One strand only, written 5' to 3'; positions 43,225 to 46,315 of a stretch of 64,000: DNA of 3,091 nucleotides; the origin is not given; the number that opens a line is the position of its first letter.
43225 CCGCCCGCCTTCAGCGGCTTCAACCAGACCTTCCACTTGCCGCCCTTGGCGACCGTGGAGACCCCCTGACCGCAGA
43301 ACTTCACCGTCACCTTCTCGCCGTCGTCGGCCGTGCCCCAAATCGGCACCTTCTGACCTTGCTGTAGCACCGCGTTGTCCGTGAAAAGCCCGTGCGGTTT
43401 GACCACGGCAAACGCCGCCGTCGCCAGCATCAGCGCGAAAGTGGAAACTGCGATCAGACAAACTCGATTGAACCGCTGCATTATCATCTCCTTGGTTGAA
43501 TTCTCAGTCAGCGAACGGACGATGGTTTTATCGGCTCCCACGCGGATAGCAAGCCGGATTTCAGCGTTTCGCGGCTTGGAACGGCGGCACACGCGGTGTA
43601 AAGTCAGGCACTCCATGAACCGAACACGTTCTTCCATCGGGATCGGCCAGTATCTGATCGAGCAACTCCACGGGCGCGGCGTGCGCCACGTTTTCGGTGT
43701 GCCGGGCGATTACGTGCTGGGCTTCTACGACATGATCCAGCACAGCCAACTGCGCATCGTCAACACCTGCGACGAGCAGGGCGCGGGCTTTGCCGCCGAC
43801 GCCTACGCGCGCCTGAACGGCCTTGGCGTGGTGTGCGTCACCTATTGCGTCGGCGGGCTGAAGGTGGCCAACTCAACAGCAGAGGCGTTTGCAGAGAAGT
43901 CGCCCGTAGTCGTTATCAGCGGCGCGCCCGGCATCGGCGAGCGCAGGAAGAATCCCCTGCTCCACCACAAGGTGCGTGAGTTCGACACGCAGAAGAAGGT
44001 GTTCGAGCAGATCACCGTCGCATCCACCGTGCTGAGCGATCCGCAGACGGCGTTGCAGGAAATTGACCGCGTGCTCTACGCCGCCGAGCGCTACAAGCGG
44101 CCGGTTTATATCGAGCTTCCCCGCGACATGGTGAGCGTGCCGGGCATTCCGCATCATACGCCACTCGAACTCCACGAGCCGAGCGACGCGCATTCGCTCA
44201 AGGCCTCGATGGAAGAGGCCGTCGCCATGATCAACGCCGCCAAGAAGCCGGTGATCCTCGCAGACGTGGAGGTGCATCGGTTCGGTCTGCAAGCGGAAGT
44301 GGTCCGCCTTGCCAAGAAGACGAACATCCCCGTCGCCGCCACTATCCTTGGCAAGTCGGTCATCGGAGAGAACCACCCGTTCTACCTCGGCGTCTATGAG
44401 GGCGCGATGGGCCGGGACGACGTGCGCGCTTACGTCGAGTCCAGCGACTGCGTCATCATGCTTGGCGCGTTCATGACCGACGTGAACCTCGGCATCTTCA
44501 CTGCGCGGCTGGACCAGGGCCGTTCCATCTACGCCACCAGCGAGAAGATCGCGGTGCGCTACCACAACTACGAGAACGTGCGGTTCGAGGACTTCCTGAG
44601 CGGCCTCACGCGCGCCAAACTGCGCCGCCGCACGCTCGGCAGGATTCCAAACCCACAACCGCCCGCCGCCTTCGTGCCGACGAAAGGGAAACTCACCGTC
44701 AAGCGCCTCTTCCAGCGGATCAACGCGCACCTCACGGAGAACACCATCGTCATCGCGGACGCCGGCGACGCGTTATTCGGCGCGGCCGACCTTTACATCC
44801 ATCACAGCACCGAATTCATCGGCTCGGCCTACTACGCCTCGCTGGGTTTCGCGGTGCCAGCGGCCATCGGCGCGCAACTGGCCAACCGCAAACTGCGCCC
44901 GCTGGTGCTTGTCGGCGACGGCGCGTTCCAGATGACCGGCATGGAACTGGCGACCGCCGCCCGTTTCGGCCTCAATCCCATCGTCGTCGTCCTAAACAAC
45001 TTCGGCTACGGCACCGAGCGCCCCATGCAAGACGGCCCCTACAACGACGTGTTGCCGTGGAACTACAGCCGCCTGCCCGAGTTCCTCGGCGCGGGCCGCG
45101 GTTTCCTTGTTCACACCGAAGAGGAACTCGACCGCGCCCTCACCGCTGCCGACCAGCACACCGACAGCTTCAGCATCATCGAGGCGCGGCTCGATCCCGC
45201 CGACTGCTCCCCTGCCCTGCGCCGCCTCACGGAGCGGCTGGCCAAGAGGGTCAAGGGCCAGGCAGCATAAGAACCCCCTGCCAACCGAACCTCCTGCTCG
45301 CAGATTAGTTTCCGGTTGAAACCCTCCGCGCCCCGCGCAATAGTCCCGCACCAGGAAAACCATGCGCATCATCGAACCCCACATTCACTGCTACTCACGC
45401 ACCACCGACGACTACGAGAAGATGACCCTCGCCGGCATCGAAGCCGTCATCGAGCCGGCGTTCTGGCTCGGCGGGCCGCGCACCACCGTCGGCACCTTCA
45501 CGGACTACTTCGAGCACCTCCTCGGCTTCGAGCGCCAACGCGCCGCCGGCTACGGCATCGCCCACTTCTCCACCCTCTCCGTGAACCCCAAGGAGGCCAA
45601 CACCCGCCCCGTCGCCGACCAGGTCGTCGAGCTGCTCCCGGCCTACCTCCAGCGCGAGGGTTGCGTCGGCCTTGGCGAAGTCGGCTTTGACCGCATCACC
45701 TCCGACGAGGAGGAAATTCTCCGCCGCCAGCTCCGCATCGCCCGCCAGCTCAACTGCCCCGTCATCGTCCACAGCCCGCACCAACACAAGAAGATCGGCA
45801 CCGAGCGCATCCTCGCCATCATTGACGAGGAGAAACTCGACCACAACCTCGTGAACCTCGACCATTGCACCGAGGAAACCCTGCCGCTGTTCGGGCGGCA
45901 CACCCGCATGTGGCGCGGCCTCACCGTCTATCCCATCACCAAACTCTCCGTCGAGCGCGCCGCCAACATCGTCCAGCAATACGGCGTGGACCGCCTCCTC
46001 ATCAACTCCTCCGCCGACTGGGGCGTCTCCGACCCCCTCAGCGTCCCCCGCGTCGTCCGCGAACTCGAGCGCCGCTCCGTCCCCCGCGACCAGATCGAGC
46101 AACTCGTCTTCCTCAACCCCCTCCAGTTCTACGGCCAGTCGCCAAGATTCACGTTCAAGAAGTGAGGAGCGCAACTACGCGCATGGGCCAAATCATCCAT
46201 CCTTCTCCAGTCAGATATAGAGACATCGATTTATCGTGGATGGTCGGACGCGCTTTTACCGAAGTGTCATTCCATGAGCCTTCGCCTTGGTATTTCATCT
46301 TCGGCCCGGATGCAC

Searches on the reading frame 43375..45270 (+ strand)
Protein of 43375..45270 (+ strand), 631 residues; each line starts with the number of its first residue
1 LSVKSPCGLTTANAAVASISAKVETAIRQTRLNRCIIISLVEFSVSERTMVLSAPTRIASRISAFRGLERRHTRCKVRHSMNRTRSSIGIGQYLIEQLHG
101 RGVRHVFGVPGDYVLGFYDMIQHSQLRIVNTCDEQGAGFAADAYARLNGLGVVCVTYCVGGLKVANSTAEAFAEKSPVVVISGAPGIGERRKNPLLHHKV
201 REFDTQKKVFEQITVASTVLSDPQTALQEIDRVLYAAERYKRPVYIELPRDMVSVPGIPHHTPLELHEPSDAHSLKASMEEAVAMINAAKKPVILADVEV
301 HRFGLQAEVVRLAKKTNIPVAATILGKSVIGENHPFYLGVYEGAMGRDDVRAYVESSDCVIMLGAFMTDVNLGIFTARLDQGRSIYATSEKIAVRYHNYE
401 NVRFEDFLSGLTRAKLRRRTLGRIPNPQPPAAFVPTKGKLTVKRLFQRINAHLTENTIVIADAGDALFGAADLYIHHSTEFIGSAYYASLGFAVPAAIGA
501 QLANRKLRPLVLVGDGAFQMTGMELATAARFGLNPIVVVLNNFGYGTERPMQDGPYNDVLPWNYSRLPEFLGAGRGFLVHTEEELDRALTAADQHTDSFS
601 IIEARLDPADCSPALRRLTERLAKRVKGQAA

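Call 66: search_protein_families(library=pfam, proteins=[window:43375-45270:+], max_evalue=0.00001)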
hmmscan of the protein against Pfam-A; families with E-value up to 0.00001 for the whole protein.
window:43375-45270:+ (631 aa): 3 families
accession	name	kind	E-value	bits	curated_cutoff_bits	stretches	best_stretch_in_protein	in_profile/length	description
PF02776.23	TPP_enzyme_N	-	7.8e-29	100.3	26.8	1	91-197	4-107/119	Thiamine pyrophosphate enzyme, N-terminal TPP binding domain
PF02775.26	TPP_enzyme_C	-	3.7e-26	92.2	21.9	1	464-603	3-150/151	Thiamine pyrophosphate enzyme, C-terminal TPP binding domain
PF00205.28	TPP_enzyme_M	-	9.6e-25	87.3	30.4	1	280-371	2-92/137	Thiamine pyrophosphate enzyme, central domain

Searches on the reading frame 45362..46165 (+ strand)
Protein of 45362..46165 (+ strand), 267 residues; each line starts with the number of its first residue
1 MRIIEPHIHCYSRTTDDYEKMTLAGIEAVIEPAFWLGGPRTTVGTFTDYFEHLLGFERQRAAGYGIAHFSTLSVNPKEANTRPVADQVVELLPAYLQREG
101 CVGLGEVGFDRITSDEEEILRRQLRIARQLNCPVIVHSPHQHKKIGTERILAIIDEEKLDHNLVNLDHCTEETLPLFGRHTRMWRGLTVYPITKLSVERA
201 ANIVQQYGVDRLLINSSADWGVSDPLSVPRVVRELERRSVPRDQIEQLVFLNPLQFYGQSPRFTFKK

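Call 66: search_protein_families(library=pfam, proteins=[window:45362-46165:+], max_evalue=0.00001)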
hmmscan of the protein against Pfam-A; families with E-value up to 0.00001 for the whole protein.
window:45362-46165:+ (267 aa): 1 family
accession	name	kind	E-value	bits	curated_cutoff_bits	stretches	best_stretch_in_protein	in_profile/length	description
PF01026.27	TatD_DNase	-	9.1e-16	58.4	27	1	60-257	47-252/253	TatD related DNase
